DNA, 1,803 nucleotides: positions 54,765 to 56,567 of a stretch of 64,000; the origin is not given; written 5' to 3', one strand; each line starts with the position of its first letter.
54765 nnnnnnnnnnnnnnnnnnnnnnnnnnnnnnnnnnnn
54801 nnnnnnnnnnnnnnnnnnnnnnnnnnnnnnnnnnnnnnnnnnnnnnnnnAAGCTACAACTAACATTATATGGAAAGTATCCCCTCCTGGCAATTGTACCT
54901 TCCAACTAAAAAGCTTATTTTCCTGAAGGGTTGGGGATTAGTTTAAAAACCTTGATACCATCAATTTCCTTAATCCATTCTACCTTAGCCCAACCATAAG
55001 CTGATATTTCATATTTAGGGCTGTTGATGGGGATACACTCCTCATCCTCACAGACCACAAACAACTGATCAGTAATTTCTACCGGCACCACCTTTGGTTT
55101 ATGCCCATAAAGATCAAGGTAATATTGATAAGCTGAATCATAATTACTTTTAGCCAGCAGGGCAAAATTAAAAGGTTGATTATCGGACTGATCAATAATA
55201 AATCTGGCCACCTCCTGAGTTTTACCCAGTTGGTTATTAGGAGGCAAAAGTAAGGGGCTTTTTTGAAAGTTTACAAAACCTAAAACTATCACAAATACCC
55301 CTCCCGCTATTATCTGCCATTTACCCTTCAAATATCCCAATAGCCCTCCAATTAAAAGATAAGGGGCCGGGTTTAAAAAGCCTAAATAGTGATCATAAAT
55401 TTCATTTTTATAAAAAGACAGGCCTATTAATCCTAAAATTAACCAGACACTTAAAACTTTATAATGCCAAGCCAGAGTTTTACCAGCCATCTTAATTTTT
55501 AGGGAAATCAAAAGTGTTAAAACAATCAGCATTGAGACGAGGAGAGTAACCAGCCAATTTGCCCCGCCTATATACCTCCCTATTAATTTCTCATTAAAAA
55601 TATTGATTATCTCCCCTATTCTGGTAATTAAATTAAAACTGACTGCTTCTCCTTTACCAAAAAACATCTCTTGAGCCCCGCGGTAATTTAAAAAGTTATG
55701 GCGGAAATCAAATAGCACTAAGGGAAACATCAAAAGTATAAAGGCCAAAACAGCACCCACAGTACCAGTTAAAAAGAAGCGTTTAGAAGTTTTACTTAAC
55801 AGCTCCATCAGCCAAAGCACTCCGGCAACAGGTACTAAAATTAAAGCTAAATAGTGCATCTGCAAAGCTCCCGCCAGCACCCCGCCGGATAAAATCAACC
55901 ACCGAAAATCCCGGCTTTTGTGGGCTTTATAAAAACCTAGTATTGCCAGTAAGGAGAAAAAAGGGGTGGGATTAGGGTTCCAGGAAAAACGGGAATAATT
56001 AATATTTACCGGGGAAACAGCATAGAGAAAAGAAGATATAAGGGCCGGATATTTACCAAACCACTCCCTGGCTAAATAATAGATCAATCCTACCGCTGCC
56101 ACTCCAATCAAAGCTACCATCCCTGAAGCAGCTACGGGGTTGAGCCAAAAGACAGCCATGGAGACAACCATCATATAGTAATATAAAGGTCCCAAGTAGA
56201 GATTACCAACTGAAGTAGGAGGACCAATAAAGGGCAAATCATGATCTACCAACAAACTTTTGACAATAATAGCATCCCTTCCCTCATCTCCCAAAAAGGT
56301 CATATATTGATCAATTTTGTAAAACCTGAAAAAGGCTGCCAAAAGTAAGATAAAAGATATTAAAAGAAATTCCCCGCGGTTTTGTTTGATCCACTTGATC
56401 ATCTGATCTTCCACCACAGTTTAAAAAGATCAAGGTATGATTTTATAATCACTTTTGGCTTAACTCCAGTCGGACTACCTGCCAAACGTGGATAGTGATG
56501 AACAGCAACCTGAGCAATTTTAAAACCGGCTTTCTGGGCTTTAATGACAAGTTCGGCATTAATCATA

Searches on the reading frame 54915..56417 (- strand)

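Call 15: search_protein_families(library=pfam, proteins=[window:54915-56417:-], max_evalue=0.001)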
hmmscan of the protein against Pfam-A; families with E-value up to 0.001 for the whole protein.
window:54915-56417:- (500 aa): 2 families
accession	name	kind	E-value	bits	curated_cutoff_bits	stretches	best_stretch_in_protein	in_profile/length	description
PF13231.12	PMT_2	-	1.3e-12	48.7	26.1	1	77-231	4-154/160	Dolichyl-phosphate-mannose-protein mannosyltransferase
PF02366.24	PMT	-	6.1e-07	29.7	22.7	1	23-236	3-233/245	Dolichyl-phosphate-mannose-protein mannosyltransferase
